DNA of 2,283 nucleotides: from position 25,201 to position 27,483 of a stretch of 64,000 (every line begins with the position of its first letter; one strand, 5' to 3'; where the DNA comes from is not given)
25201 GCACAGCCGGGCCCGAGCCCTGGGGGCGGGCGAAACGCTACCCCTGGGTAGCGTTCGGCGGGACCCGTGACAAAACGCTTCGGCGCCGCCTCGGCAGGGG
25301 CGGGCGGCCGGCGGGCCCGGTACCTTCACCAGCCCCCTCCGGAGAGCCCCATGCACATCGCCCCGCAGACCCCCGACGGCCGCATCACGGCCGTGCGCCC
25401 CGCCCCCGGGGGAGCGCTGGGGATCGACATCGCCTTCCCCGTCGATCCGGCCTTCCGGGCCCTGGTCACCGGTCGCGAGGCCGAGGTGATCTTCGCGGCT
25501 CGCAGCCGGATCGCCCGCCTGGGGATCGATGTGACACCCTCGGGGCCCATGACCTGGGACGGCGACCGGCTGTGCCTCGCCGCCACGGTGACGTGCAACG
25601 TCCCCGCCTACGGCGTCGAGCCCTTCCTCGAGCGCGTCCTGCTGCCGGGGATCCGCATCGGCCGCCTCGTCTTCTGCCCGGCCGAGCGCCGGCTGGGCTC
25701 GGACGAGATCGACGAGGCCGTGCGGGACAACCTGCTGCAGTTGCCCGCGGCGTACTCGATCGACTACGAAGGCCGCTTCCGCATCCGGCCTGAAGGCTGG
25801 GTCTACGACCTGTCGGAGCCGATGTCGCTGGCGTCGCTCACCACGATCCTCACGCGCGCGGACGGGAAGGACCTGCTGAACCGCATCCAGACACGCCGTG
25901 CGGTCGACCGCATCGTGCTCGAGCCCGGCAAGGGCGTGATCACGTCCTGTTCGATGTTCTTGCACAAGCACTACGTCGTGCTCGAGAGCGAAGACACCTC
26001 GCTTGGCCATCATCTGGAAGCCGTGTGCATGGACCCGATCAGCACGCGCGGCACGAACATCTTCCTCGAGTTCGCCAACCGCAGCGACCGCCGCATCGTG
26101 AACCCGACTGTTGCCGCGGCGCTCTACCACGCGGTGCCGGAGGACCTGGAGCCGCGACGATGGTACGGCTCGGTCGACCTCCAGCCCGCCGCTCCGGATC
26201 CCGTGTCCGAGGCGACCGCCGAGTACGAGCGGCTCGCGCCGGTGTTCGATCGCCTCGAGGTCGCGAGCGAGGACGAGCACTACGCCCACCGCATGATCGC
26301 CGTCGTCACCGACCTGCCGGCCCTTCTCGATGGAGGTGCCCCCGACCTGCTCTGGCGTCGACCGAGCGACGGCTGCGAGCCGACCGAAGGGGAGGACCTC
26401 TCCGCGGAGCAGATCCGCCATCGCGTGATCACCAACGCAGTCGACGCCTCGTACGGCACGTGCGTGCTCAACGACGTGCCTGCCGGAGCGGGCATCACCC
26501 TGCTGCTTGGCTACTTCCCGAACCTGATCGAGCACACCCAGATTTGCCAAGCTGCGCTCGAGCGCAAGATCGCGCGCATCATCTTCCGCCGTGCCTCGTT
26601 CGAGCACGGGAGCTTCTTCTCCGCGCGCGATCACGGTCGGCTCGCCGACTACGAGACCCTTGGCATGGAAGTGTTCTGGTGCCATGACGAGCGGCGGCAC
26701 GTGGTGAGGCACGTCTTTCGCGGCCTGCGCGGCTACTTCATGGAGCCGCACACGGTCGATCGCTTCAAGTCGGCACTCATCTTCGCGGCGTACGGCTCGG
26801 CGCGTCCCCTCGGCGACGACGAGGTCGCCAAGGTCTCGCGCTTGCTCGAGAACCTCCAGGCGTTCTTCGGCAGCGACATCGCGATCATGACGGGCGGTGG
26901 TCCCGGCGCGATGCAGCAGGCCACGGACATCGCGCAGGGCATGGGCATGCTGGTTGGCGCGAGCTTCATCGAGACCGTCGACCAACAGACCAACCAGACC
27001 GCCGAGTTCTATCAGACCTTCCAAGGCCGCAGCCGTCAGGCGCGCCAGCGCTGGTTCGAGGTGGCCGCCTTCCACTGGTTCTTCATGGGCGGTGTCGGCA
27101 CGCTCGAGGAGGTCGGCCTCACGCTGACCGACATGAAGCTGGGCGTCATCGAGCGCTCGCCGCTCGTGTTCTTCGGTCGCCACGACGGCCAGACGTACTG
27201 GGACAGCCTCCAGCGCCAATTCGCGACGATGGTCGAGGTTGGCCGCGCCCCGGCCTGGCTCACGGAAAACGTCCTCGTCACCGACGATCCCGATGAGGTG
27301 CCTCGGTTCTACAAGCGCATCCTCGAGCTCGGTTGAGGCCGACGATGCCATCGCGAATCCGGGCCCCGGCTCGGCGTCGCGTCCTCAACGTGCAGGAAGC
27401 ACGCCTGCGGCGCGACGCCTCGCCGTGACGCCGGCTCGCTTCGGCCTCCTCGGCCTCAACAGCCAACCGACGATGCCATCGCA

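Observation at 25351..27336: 661-aa protein fusing an uncharacterised ~440-aa N-terminal region to a C-terminal LOG/SLOG-family nucleotide-processing domain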

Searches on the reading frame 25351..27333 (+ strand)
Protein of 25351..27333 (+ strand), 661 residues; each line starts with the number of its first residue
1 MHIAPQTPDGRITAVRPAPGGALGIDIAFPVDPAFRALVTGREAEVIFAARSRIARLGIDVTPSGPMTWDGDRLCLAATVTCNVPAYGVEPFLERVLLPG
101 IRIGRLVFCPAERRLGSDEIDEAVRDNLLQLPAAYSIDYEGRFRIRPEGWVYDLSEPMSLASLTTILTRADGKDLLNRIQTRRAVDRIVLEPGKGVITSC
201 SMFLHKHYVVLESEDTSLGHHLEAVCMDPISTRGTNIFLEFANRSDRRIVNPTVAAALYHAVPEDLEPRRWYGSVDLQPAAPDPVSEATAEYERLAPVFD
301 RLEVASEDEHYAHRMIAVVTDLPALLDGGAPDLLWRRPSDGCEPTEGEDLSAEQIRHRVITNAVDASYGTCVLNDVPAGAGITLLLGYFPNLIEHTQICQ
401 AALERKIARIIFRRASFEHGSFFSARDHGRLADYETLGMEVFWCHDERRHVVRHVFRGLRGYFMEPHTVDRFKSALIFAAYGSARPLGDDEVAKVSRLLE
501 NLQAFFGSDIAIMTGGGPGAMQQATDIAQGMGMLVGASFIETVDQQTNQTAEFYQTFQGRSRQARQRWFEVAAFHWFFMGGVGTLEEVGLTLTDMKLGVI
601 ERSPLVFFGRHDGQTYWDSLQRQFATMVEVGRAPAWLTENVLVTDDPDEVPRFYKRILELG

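Call 4: search_protein_families(library=pfam, proteins=[window:25351-27333:+], max_evalue=1)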
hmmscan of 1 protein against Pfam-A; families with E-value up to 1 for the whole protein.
window:25351-27333:+ (661 aa): 1 family
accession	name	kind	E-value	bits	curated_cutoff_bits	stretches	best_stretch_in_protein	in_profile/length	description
PF03641.19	Lysine_decarbox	-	4.3e-09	37.1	27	1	570-651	51-128/131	Possible lysine decarboxylase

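Call 5: search_protein_families(library=ncbifam, proteins=[window:25351-27333:+], max_evalue=1)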
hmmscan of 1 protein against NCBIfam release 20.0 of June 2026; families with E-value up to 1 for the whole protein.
window:25351-27333:+ (661 aa): 2 families
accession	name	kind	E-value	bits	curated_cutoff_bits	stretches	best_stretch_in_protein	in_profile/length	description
TIGR00730.1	TIGR00730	subfamily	8e-10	38.7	96.35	1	479-652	4-173/178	TIGR00730 family Rossman fold protein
NF058542.1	CtkRMPhLog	equivalog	0.052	13.5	300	1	574-646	99-167/177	cytokinin riboside 5'-monophosphate phosphoribohydrolase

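Call 6: search_solved_structures(query=window:25351-27333:+, max_evalue=1, show_alignments=2)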
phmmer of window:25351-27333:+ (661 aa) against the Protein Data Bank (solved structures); distinct sequences matched with E-value up to 1: 4.
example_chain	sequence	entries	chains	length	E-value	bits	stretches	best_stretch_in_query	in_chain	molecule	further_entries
9us2_A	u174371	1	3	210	9e-09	37.4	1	479-653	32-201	Cytokinin riboside 5'-monophosphate phosphoribohydrolase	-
5zi9_A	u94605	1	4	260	4.2e-08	35.2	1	478-651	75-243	Cytokinin riboside 5'-monophosphate phosphoribohydrolase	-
5wq3_A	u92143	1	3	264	1.1e-07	33.9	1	479-653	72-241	Cytokinin riboside 5'-monophosphate phosphoribohydrolase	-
1wek_A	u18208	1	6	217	3.1e-06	29.1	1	467-654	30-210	hypothetical protein TT1465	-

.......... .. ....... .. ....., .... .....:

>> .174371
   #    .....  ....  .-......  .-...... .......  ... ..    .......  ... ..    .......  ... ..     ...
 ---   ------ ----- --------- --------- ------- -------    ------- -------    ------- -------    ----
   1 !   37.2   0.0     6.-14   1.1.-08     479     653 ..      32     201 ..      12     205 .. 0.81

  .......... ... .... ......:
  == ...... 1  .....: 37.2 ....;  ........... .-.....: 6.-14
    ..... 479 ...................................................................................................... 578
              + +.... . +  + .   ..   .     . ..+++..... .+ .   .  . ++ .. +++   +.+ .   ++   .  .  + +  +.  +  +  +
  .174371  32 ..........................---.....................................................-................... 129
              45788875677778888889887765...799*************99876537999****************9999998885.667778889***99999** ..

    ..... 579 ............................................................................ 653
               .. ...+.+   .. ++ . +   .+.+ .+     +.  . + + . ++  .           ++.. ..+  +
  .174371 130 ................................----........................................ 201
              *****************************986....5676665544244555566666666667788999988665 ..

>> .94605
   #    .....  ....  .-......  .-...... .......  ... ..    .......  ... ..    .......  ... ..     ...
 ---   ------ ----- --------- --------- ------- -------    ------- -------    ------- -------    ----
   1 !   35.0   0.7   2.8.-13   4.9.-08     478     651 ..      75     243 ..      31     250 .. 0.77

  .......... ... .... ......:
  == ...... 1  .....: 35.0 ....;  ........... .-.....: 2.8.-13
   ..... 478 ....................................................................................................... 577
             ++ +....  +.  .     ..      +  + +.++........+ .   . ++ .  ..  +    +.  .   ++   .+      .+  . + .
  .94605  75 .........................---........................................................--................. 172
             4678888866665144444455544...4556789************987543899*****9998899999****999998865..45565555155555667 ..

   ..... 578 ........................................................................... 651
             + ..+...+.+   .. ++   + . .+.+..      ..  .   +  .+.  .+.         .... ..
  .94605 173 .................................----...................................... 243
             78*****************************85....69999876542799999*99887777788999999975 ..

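Call 7: find_homologous_proteins(query=window:25351-27333:+, max_evalue=0.001)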
Query window:25351-27333:+ (661 aa): 211 proteins with E <= 0.001 among 8000 candidates; the best 120 are listed.
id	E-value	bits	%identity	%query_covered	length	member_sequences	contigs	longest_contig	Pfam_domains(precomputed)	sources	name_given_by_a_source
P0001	0.0e+0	1524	100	100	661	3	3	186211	PF03641.20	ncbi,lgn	-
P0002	0.0e+0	1226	80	100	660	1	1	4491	PF03641.20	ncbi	-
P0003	0.0e+0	1211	79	100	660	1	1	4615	PF03641.20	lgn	-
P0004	0.0e+0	1205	78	100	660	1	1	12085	PF03641.20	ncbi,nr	ncbi:MAG: LOG family protein [Planctomycetota bacterium]|nr:LOG family protein [Planctomycetota bact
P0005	0.0e+0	1181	77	100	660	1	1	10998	PF03641.20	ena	-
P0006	0.0e+0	1174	77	100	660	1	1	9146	PF03641.20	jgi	-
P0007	0.0e+0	1131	75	100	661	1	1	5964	PF03641.20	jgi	-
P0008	0.0e+0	1092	71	100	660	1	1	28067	PF03641.20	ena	-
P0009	0.0e+0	1090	72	100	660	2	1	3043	PF03641.20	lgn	-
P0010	0.0e+0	1082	71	100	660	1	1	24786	PF03641.20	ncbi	-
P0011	0.0e+0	1074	70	100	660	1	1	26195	PF03641.20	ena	-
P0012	0.0e+0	1071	71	100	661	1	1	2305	PF03641.20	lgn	-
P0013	0.0e+0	1067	70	100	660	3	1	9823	PF03641.20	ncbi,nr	ncbi:MAG: LOG family protein [Planctomycetota bacterium]|nr:LOG family protein [Planctomycetota bact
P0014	0.0e+0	1067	69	100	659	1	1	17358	PF03641.20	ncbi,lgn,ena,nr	ncbi:MAG: LOG family protein [Planctomycetota bacterium]|nr:LOG family protein [Planctomycetota bact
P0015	0.0e+0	1049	70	100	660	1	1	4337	PF03641.20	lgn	-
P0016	0.0e+0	1043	69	100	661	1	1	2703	PF03641.20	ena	-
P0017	0.0e+0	1026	68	100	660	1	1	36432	PF03641.20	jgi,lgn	jgi:hypothetical protein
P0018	1.7e-291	987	67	100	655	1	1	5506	PF03641.20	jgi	jgi:predicted Rossmann-fold nucleotide-binding protein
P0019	8.4e-290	981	68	100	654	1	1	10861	PF03641.20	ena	-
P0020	6.8e-287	971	65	100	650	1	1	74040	PF03641.20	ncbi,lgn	-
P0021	2.6e-282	956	67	100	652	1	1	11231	PF03641.20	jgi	jgi:predicted Rossmann-fold nucleotide-binding protein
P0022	3.2e-280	949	65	100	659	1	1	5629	PF03641.20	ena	-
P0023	2.5e-278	943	63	100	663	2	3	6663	PF03641.20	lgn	-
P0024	7.0e-276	935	62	100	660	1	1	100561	PF03641.20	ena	-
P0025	4.8e-274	929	62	100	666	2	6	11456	PF03641.20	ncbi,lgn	-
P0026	1.4e-271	921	62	100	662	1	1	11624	PF03641.20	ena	-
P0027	5.5e-271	919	63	100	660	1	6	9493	PF03641.20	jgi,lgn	jgi:predicted Rossmann-fold nucleotide-binding protein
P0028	9.9e-270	915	61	100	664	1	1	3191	PF03641.20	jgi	jgi:predicted Rossmann-fold nucleotide-binding protein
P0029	1.9e-268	910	61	100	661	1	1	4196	PF03641.20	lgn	-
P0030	6.2e-264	896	61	100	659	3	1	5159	PF03641.20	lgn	-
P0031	7.5e-264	895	62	100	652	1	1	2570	PF03641.20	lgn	-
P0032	5.2e-262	889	61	100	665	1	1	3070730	PF03641.20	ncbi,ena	-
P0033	6.5e-261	886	61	100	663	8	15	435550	PF03641.20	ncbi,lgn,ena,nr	ncbi:MAG: LOG family protein [Planctomycetes bacterium]|nr:LOG family protein [Planctomycetota bacte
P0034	7.7e-261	885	69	87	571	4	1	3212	PF03641.20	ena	-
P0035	1.0e-260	885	62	100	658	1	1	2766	PF03641.20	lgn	-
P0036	7.1e-259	879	61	100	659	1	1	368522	PF03641.20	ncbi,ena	-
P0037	9.9e-255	865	60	100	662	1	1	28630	PF03641.20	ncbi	-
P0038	1.2e-253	862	61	100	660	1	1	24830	PF03641.20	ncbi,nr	ncbi:MAG: LOG family protein [Planctomycetota bacterium]|nr:LOG family protein [Planctomycetota bact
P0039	4.0e-250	850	60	100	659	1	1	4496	PF03641.20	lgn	-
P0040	3.1e-249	847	59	100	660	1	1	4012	PF03641.20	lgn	-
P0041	8.5e-245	832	56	100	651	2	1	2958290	PF03641.20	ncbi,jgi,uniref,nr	ncbi:LOG family protein [Thermochromatium tepidum]|uniref:AMP nucleosidase n=1 Tax=Thermochromatium 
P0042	6.8e-243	826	56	100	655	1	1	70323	PF03641.20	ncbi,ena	-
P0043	1.0e-241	822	55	100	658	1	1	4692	PF03641.20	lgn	-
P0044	1.8e-241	821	56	100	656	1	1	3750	PF03641.20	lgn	-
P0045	2.1e-240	818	56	100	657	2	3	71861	PF03641.20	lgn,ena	-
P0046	2.3e-240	818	54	100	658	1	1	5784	PF03641.20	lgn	-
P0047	6.3e-240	816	54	100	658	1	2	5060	PF03641.20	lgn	-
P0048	1.3e-239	815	54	100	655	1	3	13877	PF03641.20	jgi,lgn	jgi:hypothetical protein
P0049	1.4e-239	815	56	100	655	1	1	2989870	PF03641.20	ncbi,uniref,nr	ncbi:hypothetical protein GWK36_10680 [Caldichromatium japonicum]|uniref:AMP nucleosidase n=1 Tax=Ca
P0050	4.4e-239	813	54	100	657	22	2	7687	PF03641.20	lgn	-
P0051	1.4e-238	812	54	100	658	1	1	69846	PF03641.20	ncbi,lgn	-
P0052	2.1e-238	811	54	100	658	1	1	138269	PF03641.20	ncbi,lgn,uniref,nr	ncbi:LOG family protein [Thiocystis violacea]|uniref:LOG family protein n=1 Tax=Thiocystis violacea 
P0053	3.2e-238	811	54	100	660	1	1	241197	PF03641.20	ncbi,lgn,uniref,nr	ncbi:LOG family protein [Thiocystis violacea]|uniref:LOG family protein n=1 Tax=Thiocystis violacea 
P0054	4.1e-238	810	54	100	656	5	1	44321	PF03641.20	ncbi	ncbi:MAG: LOG family protein [Thermochromatium sp.]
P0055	1.4e-237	808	54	100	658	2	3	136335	PF03641.20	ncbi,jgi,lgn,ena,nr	ncbi:MAG: LOG family protein [Thiocapsa sp.]|jgi:hypothetical protein|nr:LOG family protein [Thiocap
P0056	2.7e-237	807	54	100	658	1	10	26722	PF03641.20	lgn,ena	-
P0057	3.0e-237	807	53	100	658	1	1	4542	PF03641.20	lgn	-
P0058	4.8e-237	807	54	100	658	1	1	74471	PF03641.20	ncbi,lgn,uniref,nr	ncbi:LOG family protein [Thiorhodococcus minor]|uniref:AMP nucleosidase n=1 Tax=Thiorhodococcus mino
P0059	1.9e-236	805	55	100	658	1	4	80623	PF03641.20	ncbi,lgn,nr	ncbi:MAG: hypothetical protein EOM91_06510 [Sphingobacteriia bacterium]|nr:hypothetical protein [Sph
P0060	3.2e-236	804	54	100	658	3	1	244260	PF03641.20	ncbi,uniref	ncbi:LOG family protein [Thiorhodococcus fuscus]|uniref:AMP nucleosidase n=1 Tax=Thiorhodococcus fus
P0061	4.9e-236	803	54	100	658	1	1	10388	PF03641.20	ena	-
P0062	9.4e-236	802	56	100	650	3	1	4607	PF03641.20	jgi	jgi:predicted Rossmann-fold nucleotide-binding protein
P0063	1.2e-235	802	56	100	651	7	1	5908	PF03641.20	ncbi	-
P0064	1.3e-235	802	53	100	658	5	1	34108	PF03641.20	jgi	jgi:predicted Rossmann-fold nucleotide-binding protein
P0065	1.4e-235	802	53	100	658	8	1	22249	PF03641.20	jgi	jgi:predicted Rossmann-fold nucleotide-binding protein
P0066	1.4e-235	802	56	100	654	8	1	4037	PF03641.20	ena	-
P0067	3.0e-235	801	54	100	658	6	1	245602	PF03641.20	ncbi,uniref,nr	ncbi:LOG family protein [Marichromatium bheemlicum]|uniref:AMP nucleosidase n=1 Tax=Marichromatium b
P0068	5.0e-235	800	57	100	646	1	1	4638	PF03641.20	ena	-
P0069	1.0e-233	796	55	100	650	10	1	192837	PF03641.20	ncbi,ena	-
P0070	1.2e-233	795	56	100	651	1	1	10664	PF03641.20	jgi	jgi:predicted Rossmann-fold nucleotide-binding protein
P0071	3.7e-233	794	53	100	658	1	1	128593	PF03641.20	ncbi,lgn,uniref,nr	ncbi:hypothetical protein G3480_00880 [Thiorhodococcus mannitoliphagus]|uniref:AMP nucleosidase n=1 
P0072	7.7e-233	793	53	100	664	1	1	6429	PF03641.20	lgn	-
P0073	1.1e-232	792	53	100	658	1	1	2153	PF03641.20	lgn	-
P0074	1.2e-232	792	53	100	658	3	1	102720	PF03641.20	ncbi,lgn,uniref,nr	ncbi:LOG family protein [Thiobaca trueperi]|uniref:AMP nucleosidase n=1 Tax=Thiobaca trueperi TaxID=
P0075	1.2e-232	792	56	100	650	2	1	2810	PF03641.20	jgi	-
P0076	1.3e-232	792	54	100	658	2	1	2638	PF03641.20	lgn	-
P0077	1.7e-232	792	52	100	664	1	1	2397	PF03641.20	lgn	-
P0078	2.9e-232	791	54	100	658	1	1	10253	PF03641.20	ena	-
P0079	3.1e-232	791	55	100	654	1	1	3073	PF03641.20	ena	-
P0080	3.3e-232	791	55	100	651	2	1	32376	PF03641.20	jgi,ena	-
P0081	3.3e-232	791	55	100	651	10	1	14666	PF03641.20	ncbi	-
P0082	4.1e-232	790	54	100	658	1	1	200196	PF03641.20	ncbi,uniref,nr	ncbi:LOG family protein [Imhoffiella purpurea]|uniref:AMP nucleosidase n=1 Tax=Imhoffiella purpurea 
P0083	5.3e-232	790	55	100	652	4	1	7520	PF03641.20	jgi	-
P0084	6.6e-232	790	54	100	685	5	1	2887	PF03641.20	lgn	-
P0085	1.2e-231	789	55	100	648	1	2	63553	PF03641.20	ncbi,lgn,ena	-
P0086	1.7e-231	788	56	100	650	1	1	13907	PF03641.20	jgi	jgi:predicted Rossmann-fold nucleotide-binding protein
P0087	2.1e-231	788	55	100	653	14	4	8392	PF03641.20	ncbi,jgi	-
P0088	1.4e-230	785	55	100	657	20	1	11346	PF03641.20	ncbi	ncbi:MAG: LOG family protein [Bdellovibrio bacteriovorus]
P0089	2.0e-230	785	54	100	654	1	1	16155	PF03641.20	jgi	jgi:predicted Rossmann-fold nucleotide-binding protein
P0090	2.2e-230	785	54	100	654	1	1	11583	PF03641.20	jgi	-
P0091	3.0e-230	784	55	100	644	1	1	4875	PF03641.20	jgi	jgi:predicted Rossmann-fold nucleotide-binding protein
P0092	3.4e-230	784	52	100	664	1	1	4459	PF03641.20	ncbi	-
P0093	3.5e-230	784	53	100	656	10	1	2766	PF03641.20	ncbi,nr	ncbi:MAG: hypothetical protein H6R22_1139 [Chromatiaceae bacterium]|nr:hypothetical protein [Chromat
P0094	3.8e-230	784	54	100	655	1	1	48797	PF03641.20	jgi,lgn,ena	-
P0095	5.4e-230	783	54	100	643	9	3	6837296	PF03641.20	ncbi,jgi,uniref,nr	ncbi:LOG family protein [Candidatus Thiodictyon syntrophicum]|jgi:hypothetical protein|uniref:AMP nu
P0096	6.2e-230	783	53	100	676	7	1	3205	PF03641.20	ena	-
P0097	1.6e-229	782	55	100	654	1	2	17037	PF03641.20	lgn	-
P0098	1.7e-229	782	54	100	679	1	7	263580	PF03641.20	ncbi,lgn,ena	-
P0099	2.9e-229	781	53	100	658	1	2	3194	PF03641.20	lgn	-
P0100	3.5e-229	781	54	100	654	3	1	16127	PF03641.20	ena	-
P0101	5.9e-229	780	52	100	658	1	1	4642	PF03641.20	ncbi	-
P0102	7.8e-229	780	54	100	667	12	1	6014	PF03641.20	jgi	-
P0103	9.0e-229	779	54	100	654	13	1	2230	PF03641.20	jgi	jgi:predicted Rossmann-fold nucleotide-binding protein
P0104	1.1e-228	779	54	100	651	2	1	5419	PF03641.20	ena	-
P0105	1.5e-228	779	53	100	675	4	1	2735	PF03641.20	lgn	-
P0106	1.6e-228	778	53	100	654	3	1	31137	PF03641.20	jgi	-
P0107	3.7e-228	777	52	100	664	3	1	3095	PF03641.20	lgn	-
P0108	5.1e-228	777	53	100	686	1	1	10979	PF03641.20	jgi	jgi:predicted Rossmann-fold nucleotide-binding protein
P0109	9.6e-228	776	54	100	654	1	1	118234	PF03641.20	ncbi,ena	-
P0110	1.6e-227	775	52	100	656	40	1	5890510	PF03641.20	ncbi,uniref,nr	ncbi:LOG family protein [Thiocapsa rosea]|uniref:AMP nucleosidase n=1 Tax=Thiocapsa rosea TaxID=6936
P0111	2.1e-227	775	53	100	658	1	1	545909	PF03641.20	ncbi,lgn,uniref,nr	ncbi:hypothetical protein CKO25_01670 [Thiocapsa imhoffii]|uniref:AMP nucleosidase n=1 Tax=Thiocapsa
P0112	9.3e-227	773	54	100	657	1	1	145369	PF03641.20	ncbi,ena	-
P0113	1.1e-225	769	52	100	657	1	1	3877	PF03641.20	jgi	jgi:predicted Rossmann-fold nucleotide-binding protein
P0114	3.1e-225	768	53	100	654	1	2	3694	PF03641.20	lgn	-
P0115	6.4e-225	767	54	100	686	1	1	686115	PF03641.20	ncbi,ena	-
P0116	2.1e-224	765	55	100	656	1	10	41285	PF03641.20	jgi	jgi:predicted Rossmann-fold nucleotide-binding protein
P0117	4.0e-224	764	54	100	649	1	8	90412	PF03641.20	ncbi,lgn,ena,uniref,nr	ncbi:LOG family protein [uncultured Thiodictyon sp.]|uniref:LOG family protein n=1 Tax=uncultured Th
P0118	2.0e-223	762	53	100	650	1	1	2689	PF03641.20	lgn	-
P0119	4.5e-223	761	53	100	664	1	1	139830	PF03641.20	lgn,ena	-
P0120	2.6e-222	758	52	100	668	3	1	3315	PF03641.20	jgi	jgi:predicted Rossmann-fold nucleotide-binding protein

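Call 8: find_encoding_contigs(protein=P0001, flank=10000, max_places=3)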
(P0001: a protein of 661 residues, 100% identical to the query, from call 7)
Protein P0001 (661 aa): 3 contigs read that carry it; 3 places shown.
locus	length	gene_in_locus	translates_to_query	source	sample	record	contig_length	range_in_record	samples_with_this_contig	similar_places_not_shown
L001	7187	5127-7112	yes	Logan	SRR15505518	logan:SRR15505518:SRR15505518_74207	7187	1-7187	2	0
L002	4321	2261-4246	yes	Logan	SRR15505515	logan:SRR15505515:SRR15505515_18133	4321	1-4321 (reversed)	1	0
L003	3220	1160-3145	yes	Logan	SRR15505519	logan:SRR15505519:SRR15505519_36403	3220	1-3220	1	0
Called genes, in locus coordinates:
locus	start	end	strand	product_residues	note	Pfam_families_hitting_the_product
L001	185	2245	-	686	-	PF03130:HEAT_PBS (faint), PF13646:HEAT_2 (weak)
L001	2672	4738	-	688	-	PF03130:HEAT_PBS (faint), PF13646:HEAT_2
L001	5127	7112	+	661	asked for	PF03641:Lysine_decarbox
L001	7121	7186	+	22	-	?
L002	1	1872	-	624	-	?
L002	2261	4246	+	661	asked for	PF03641:Lysine_decarbox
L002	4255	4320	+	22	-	?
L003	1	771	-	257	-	?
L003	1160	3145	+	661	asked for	PF03641:Lysine_decarbox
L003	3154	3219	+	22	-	?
